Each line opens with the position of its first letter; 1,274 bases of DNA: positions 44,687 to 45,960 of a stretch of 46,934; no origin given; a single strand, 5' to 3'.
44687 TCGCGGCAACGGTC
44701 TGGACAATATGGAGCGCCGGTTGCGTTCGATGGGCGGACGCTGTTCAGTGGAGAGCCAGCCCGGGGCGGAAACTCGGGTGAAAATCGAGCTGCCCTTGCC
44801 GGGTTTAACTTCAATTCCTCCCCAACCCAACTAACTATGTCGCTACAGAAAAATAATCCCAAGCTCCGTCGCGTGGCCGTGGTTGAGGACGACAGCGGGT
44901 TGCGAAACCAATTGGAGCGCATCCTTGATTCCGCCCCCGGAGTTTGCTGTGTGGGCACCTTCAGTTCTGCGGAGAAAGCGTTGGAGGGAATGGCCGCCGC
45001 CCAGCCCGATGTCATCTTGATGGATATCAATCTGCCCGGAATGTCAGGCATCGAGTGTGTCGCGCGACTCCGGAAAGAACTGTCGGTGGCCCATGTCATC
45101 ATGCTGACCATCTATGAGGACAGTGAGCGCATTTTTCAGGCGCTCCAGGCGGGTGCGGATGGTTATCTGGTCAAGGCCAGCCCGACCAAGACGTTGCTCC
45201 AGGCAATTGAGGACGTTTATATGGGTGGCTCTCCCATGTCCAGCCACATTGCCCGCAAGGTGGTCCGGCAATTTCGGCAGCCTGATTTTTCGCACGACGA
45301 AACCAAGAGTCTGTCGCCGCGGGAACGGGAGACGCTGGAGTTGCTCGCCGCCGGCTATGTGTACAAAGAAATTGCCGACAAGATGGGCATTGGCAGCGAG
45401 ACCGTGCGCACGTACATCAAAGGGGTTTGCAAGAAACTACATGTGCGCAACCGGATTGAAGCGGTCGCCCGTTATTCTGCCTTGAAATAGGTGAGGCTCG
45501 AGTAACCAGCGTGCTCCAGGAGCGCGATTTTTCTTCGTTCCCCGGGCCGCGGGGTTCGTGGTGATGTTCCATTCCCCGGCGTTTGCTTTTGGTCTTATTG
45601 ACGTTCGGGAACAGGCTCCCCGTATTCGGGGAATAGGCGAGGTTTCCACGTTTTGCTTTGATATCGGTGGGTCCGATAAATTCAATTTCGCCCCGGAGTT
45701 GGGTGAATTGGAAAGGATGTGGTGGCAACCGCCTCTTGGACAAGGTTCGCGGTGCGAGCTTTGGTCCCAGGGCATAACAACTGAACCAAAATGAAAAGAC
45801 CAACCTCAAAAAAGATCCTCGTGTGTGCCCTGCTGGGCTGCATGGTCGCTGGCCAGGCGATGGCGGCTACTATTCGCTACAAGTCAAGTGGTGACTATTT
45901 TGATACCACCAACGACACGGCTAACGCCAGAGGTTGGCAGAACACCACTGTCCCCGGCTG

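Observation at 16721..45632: Five copies of a 16-bp palindrome, TCCCC-N6-GGGGA, each at the head of a plus-strand transcription unit of the glycan island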

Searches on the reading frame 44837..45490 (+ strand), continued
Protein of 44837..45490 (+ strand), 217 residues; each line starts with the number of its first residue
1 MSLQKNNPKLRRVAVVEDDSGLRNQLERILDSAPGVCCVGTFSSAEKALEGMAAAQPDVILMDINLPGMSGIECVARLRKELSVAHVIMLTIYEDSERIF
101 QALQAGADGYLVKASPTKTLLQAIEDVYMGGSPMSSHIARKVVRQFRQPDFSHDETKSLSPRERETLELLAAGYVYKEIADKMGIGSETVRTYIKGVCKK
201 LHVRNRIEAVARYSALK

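Call 31: find_encoding_contigs(protein=P0049, flank=10000, max_places=3)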
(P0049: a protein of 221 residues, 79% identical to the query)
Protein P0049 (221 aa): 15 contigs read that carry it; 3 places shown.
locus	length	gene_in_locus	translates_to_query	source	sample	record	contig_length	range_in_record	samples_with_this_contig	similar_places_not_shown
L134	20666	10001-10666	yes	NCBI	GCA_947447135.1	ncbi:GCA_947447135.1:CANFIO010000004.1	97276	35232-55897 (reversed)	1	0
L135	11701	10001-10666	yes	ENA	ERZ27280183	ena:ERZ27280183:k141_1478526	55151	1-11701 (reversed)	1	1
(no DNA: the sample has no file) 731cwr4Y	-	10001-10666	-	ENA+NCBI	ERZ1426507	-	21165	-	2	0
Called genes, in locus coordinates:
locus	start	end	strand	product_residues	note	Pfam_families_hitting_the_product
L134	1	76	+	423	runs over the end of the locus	PF16317:Glyco_hydro_99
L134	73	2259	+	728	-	PF17678:Glyco_hydro_92N, PF07971:Glyco_hydro_92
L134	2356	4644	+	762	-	PF17678:Glyco_hydro_92N, PF07971:Glyco_hydro_92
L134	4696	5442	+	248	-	PF13472:Lipase_GDSL_2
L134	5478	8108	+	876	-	PF08531:Bac_rhamnosid_N, PF17389:Bac_rhamnosid6H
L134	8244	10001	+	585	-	PF07730:HisKA_3 (weak), PF13581:HATPase_c_2 (faint), PF02518:HATPase_c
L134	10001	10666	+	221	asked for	PF00072:Response_reg, PF08281:Sigma70_r4_2 (weak), PF00196:GerE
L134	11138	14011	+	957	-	PF07679:I-set (faint), PF13927:Ig_3 (weak)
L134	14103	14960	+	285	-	PF07963:N_methyl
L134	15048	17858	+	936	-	PF12831:FAD_oxidored, PF25275:Golvesin_C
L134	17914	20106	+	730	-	PF13385:Laminin_G_3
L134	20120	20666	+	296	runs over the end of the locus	PF01261:AP_endonuc_2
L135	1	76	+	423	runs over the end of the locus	PF16317:Glyco_hydro_99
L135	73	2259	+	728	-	PF17678:Glyco_hydro_92N, PF07971:Glyco_hydro_92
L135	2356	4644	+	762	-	PF17678:Glyco_hydro_92N, PF07971:Glyco_hydro_92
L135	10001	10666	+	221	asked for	PF00072:Response_reg, PF08281:Sigma70_r4_2 (weak), PF00196:GerE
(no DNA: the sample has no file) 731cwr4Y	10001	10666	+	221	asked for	PF00072:Response_reg, PF08281:Sigma70_r4_2 (weak), PF00196:GerE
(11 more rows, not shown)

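Call 39: search_solved_structures(query=window:44837-45490:+, max_evalue=1e-10, show_alignments=2)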
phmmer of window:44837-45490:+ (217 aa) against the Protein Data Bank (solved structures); distinct sequences matched with E-value up to 1e-10: 27.
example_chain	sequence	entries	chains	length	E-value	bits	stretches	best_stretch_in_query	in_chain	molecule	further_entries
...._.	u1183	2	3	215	1.7e-31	112.8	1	11-210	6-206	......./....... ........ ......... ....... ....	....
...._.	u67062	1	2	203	4.2e-26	95.2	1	13-213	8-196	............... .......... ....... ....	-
3c3w_A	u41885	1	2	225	6.3e-26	94.6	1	12-211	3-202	TWO COMPONENT TRANSCRIPTIONAL REGULATORY PROTEIN DEVR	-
7ve6_A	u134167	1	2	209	1.3e-24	90.4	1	13-211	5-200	Response regulator protein VraR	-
4gvp_A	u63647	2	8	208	1.4e-24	90.3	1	13-211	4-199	Response regulator protein vraR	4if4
5hev_A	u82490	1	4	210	2.8e-24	89.3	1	12-210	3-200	Response regulator protein VraR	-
9xzo_A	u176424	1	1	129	3.1e-20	76.1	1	12-127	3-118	De novo protein M1X0B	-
3cz5_A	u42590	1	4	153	3.2e-19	72.8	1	11-145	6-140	Two-component response regulator, LuxR family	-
4yn8_A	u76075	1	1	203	8.2e-18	68.2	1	12-211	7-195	Response regulator ChrA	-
1yio_A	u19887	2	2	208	1.2e-17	67.6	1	13-208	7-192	response regulatory protein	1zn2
4zmr_A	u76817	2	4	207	1.6e-16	64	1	12-210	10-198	Response regulator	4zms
4hye_A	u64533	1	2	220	1.8e-16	63.8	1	12-210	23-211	Response regulator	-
5xso_A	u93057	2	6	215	9.6e-16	61.4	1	13-209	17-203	Response regulator FixJ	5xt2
3eul_A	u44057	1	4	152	1.8e-14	57.3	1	7-132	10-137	POSSIBLE NITRATE/NITRITE RESPONSE TRANSCRIPTIONAL REGULATORY PROTEIN NARL (DNA-binding res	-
1dc7_A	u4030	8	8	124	3.5e-14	56.3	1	13-115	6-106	NITROGEN REGULATION PROTEIN | NITROGEN REGULATION PROTEIN NR(I) | NTRC RECEIVER DOMAIN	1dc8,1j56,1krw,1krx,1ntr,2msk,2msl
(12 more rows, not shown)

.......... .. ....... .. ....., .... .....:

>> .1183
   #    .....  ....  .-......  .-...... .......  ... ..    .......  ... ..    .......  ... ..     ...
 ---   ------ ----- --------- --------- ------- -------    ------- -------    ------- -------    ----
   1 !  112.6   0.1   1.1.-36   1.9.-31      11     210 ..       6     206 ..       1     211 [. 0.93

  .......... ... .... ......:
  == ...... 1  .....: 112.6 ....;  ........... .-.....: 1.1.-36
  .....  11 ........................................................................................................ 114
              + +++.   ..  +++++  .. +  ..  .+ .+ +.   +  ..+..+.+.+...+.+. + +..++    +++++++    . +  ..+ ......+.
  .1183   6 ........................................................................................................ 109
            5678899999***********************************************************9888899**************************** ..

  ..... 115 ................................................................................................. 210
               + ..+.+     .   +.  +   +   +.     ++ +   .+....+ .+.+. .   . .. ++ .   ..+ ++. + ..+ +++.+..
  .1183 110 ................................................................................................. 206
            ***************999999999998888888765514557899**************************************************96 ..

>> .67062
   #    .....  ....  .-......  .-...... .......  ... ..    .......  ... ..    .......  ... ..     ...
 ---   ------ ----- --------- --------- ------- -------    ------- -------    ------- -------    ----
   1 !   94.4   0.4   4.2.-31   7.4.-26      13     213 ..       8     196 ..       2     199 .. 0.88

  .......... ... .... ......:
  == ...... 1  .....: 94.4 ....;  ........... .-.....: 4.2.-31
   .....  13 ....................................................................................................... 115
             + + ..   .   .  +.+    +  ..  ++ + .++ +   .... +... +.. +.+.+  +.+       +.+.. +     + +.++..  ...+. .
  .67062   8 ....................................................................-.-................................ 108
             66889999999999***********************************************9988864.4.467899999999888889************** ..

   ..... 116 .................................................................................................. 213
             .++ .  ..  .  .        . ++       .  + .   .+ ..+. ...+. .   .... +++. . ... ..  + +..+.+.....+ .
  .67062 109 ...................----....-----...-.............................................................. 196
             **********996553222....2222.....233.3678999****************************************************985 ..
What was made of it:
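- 44837..45490 (+): NarL/FixJ-family response regulator (receiver domain plus GerE-type HTH). It is the proposed binder of the palindrome. The closest solved structure is NarL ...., E = 1.7e-31 (call 39).
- On Target site of the NarL-family regulator at 44837-45490: The closest solved relative is NarL (call 39).
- Closest known: DevR/DosR 'Dev boxes' of Mycobacterium tuberculosis. Same: DevR is among the closest solved homologues (3c3w, E = 6e-26, call 39).
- Closest known: NarL heptamer sites. Same: NarL is the closest solved homologue of the regulator (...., E = 1.7e-31, call 39).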

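Call 57: find_encoding_contigs(protein=P0044, flank=10000, max_places=4)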
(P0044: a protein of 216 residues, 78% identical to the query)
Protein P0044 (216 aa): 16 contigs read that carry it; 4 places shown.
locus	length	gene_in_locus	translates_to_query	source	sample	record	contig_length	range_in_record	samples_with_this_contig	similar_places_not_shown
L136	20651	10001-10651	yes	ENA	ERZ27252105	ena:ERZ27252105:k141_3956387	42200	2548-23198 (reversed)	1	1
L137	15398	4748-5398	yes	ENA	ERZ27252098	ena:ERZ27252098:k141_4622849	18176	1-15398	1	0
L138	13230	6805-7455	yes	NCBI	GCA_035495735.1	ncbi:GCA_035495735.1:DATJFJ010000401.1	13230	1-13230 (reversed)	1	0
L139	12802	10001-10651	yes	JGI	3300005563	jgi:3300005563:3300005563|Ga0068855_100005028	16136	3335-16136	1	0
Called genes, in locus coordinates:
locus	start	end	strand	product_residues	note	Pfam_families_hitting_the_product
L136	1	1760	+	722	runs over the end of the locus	PF17678:Glyco_hydro_92N, PF07971:Glyco_hydro_92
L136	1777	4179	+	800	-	-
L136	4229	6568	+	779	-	PF17678:Glyco_hydro_92N, PF07971:Glyco_hydro_92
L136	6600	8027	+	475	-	PF01408:GFO_IDH_MocA, PF19051:GFO_IDH_MocA_C2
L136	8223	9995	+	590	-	PF07730:HisKA_3 (weak), PF13581:HATPase_c_2, PF02518:HATPase_c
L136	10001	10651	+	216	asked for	PF00072:Response_reg, PF08281:Sigma70_r4_2 (weak), PF00196:GerE, PF04545:Sigma70_r4 (faint)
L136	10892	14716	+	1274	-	PF12951:PATR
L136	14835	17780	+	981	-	PF16402:DUF5010, PF03422:CBM_6, PF18099:CBM_35_2, PF25490:DUF7910, PF00754:F5_F8_type_C, PF22633:F5_F8_type_C_2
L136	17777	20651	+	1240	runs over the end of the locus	PF00884:Sulfatase, PF01663:Phosphodiest (faint), PF02995:DUF229 (faint), PF16347:SGSH_C, PF05345:He_PIG, PF02018:CBM_4_9, PF05345:He_PIG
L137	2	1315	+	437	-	?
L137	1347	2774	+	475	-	PF01408:GFO_IDH_MocA, PF19051:GFO_IDH_MocA_C2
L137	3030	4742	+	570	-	PF07730:HisKA_3 (weak), PF13581:HATPase_c_2, PF02518:HATPase_c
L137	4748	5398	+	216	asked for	PF00072:Response_reg, PF08281:Sigma70_r4_2 (weak), PF00196:GerE, PF04545:Sigma70_r4 (faint)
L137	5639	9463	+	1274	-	PF12951:PATR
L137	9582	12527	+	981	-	PF16402:DUF5010, PF03422:CBM_6, PF18099:CBM_35_2, PF25490:DUF7910, PF00754:F5_F8_type_C, PF22633:F5_F8_type_C_2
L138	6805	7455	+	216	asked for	PF00072:Response_reg, PF08281:Sigma70_r4_2 (weak), PF00196:GerE, PF04545:Sigma70_r4 (faint)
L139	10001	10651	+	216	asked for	PF00072:Response_reg, PF08281:Sigma70_r4_2 (weak), PF00196:GerE, PF04545:Sigma70_r4 (faint)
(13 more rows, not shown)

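Call 69: find_encoding_contigs(protein=P0114, flank=10000, max_places=3)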
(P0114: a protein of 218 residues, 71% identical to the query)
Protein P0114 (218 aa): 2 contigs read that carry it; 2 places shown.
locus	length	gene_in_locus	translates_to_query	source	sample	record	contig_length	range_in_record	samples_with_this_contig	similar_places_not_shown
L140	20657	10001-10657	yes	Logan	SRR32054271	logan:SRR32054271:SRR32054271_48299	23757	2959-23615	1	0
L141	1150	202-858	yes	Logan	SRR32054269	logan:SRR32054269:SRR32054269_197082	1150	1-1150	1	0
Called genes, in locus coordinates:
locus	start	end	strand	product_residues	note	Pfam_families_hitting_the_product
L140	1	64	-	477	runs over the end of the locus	PF07632:Sde182_NH-like, PF21027:Sde0182_C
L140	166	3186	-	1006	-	PF13385:Laminin_G_3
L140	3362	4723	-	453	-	PF00756:Esterase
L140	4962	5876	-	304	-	PF01261:AP_endonuc_2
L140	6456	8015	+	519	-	-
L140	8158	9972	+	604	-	PF07730:HisKA_3 (weak), PF13581:HATPase_c_2, PF02518:HATPase_c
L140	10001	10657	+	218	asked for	PF00072:Response_reg, PF08281:Sigma70_r4_2 (weak), PF00196:GerE, PF04545:Sigma70_r4 (weak)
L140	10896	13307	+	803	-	-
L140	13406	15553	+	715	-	-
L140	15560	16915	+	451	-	PF16317:Glyco_hydro_99 (weak)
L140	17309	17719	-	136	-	-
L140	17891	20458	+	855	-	PF20957:GxGYxYP_N_2nd, PF20958:GxGYxYP_N_3rd (weak), PF14323:GxGYxYP_C, PF00754:F5_F8_type_C, PF22633:F5_F8_type_C_2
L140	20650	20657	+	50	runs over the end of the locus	?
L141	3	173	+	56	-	?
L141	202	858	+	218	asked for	PF00072:Response_reg, PF08281:Sigma70_r4_2 (weak), PF00196:GerE, PF04545:Sigma70_r4 (weak)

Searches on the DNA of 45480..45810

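Call 65: search_rna_families(source=window, start=45480, end=45810, threshold=evalue, max_evalue=1)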
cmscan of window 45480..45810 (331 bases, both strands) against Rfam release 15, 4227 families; matches with E-value up to 1: 0.
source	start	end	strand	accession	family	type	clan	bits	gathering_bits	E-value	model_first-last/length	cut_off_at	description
